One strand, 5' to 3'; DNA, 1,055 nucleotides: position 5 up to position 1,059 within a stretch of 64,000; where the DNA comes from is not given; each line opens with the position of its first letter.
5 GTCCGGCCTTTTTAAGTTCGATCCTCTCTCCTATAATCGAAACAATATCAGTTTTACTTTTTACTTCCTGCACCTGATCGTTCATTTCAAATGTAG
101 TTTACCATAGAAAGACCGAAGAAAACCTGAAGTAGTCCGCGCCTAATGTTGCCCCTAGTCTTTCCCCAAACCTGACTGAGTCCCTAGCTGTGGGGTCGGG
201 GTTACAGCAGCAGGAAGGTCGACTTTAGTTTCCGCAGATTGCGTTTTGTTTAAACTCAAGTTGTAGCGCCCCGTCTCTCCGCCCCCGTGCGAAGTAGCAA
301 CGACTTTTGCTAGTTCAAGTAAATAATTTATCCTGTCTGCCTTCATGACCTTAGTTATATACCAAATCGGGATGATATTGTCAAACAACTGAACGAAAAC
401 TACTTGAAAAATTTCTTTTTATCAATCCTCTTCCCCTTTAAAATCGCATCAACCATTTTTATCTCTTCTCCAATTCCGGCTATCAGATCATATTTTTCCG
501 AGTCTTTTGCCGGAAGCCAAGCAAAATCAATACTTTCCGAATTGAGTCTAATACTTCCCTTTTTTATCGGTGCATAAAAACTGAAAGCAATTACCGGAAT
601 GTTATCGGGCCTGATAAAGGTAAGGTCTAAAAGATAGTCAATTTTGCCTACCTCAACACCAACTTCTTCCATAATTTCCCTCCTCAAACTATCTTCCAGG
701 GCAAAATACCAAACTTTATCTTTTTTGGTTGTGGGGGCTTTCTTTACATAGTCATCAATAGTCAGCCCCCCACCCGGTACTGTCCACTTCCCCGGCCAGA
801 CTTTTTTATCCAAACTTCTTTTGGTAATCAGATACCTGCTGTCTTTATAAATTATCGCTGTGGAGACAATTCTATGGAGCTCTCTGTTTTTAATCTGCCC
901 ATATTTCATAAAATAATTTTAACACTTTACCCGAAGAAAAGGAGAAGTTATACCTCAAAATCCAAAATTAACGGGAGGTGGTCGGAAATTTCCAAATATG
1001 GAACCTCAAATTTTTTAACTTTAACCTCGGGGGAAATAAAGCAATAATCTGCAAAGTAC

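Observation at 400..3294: Cluster of four Nudix hydrolase paralogs plus an EEP nuclease/phosphatase interleaved with tRNA genes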

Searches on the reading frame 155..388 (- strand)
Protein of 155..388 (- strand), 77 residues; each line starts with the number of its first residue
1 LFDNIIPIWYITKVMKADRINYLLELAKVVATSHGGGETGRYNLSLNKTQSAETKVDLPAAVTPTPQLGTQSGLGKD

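Call 4: search_protein_families(library=pfam, proteins=[window:155-388:-], max_evalue=0.1)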
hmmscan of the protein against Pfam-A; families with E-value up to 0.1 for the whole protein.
window:155-388:- (77 aa): 0 families
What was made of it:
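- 155..388 (-): Lineage-specific small ORF (77 aa) or spacer between N1 and dnaG. No Pfam hit (call 4).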

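Call 64: search_protein_families(library=padloc, proteins=[window:155-388:-], max_evalue=0.01)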
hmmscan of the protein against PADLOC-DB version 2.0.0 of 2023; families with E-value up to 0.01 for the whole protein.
window:155-388:- (77 aa): 0 families

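Call 65: search_protein_families(library=phrogs, proteins=[window:155-388:-], max_evalue=0.001)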
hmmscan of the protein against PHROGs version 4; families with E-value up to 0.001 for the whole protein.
window:155-388:- (77 aa): 0 families

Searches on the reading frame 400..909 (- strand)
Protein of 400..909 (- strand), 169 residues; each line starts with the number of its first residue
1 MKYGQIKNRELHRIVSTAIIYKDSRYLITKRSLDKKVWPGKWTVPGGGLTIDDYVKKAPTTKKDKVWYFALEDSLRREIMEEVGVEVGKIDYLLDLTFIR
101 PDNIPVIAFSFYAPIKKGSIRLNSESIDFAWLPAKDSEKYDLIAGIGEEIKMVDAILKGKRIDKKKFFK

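Call 4: search_protein_families(library=pfam, proteins=[window:400-909:-], max_evalue=0.1)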
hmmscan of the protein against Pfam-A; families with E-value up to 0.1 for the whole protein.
window:400-909:- (169 aa): 2 families
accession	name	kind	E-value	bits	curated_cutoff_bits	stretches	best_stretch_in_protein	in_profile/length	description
PF00293.34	NUDIX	-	5.4e-10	39.8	21.1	2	71-137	44-118/134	NUDIX domain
PF14815.12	NUDIX_4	-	0.0027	17.9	35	1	18-53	4-38/113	NUDIX domain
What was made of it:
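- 400..909 (-): N1: Nudix protein, 169 aa, NudI-like. The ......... half of the box is intact. A 16-aa insertion splits the Nudix box. Pfam NUDIX 39.8 bits (call 4).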

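Call 5: search_protein_families(library=ncbifam, proteins=[window:400-909:-], max_evalue=0.1)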
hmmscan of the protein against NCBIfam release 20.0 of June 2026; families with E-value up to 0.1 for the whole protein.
window:400-909:- (169 aa): 9 families
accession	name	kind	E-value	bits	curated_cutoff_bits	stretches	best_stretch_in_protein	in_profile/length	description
NF012016.0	PRK15472.1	equivalog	1.9e-11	43.9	95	1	13-58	4-49/141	nucleoside triphosphatase NudI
NF006530.0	PRK08999.1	equivalog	1.1e-07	31.2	245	2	14-58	8-51/315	Nudix family hydrolase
NF002995.0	PRK03759.1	equivalog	1.1e-06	28.5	127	1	9-43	32-66/185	isopentenyl-diphosphate Delta-isomerase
TIGR02150.1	IPP_isom_1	equivalog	3.1e-05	23.9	105.8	1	8-44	23-59/159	isopentenyl-diphosphate delta-isomerase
NF008044.0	PRK10776.1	equivalog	5.7e-05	23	148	1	72-113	47-86/130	8-oxo-dGTP diphosphatase MutT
NF007834.0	PRK10546.1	equivalog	0.00029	20.7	156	0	73-144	47-116/135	pyrimidine (deoxy)nucleoside triphosphate diphosphatase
NF001299.0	PRK00241.1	equivalog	0.00039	19.9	158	1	70-132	173-233/263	NAD(+) diphosphatase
NF041653.1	Nud_hyd_Meth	equivalog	0.0007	19.4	300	1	9-87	24-86/170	Nudix hydrolase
TIGR00586.1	mutt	equivalog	0.0012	18.9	97.9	0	72-111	48-87/129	8-oxo-dGTP diphosphatase MutT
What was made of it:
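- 400..909 (-): NCBIfam NudI scores 43.9 bits against a cutoff of 95 (call 5).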

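Call 11: search_solved_structures(query=window:400-909:-, max_evalue=0.01)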
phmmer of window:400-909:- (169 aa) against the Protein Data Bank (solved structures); distinct sequences matched with E-value up to 0.01: 15.
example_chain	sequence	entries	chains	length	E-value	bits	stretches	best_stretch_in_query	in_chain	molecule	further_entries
6dt3_A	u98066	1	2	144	4.2e-09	39.6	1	12-145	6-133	Nucleoside triphosphatase NudI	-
3oga_A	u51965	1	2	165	3.2e-06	30.3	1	12-143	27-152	Nucleoside triphosphatase nudI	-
3n77_A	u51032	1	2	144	1.2e-05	28.4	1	12-142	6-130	Nucleoside triphosphatase nudI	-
3hyq_A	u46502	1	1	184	6.8e-05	26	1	7-44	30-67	Isopentenyl-diphosphate Delta-isomerase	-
3grn_A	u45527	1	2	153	0.00048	23.2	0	21-132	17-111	MutT related protein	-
3hhj_A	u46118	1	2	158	0.0012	21.9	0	11-142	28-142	Mutator mutT protein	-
2b2k_A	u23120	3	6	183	0.0019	21.2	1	9-44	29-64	Isopentenyl-diphosphate delta-isomerase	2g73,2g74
1ow2_A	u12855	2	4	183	0.002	21.2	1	9-45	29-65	ISOPENTENYL-DIPHOSPHATE DELTA-ISOMERASE | ISOPENTENYL DIPHOSPHATE DELTA-ISOMERASE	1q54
1x83_A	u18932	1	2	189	0.0021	21.1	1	9-44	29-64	Isopentenyl-diphosphate delta-isomerase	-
1hx3_A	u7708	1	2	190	0.0023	21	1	9-45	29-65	ISOPENTENYL DIPHOSPHATE DELTA-ISOMERASE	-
1i9a_A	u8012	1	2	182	0.0028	20.7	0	9-44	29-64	ISOPENTENYL-DIPHOSPHATE DELTA-ISOMERASE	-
1nfs_A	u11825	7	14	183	0.0029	20.7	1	9-44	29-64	ISOPENTENYL-DIPHOSPHATE DELTA-ISOMERASE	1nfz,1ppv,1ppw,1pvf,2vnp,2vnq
1x84_A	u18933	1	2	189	0.0032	20.5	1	9-44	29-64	Isopentenyl-diphosphate delta-isomerase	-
1hzt_A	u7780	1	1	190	0.0032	20.5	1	9-44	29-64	ISOPENTENYL DIPHOSPHATE DELTA-ISOMERASE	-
1r67_A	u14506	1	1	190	0.0047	20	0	9-44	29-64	Isopentenyl-diphosphate delta-isomerase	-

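Call 64: search_protein_families(library=padloc, proteins=[window:400-909:-], max_evalue=0.01)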
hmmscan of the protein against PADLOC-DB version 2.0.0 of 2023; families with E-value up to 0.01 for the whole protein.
window:400-909:- (169 aa): 1 family
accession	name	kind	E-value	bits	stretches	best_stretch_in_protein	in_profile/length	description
PDLC04899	PDC-S07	-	3.9e-11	40.7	2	72-144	49-119/135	-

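Call 65: search_protein_families(library=phrogs, proteins=[window:400-909:-], max_evalue=0.001)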
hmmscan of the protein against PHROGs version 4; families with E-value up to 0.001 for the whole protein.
window:400-909:- (169 aa): 1 family
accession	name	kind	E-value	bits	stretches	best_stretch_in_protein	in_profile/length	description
phrog_1198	-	other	1.2e-09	39.3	1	71-142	79-155/253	MutT/NUDIX hydrolase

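Call 70: search_solved_structures(query=window:400-909:-, max_evalue=0.00001, show_alignments=1)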
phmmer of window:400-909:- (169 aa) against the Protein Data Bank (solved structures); distinct sequences matched with E-value up to 0.00001: 2.
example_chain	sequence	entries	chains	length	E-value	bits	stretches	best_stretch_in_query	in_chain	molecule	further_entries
6dt3_A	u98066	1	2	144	4.2e-09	39.6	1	12-145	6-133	Nucleoside triphosphatase NudI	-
3oga_A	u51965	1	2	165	3.2e-06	30.3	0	12-143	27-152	Nucleoside triphosphatase nudI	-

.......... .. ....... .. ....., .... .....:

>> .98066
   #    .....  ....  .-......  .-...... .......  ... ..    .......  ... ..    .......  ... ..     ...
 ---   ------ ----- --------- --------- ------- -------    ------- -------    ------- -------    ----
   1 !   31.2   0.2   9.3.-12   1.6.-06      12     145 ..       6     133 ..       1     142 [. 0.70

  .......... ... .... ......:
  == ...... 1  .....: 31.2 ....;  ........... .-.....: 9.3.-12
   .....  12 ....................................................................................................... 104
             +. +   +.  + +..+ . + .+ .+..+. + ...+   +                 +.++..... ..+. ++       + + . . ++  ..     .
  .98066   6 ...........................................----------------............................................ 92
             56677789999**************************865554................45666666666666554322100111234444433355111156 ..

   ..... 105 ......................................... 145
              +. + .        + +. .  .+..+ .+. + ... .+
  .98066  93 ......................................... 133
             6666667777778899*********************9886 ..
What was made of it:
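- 400..909 (-): Best PDB match is NudI 6DT3 at E=4e-9, and the alignment shows the 16-aa insertion (calls 11, 70).
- Closest known: NudI nucleoside triphosphatase. Same: It is the best solved relative of N1 (E=4e-9), with the similar motif 'PGxW..GGG' and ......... (calls 11, 70).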
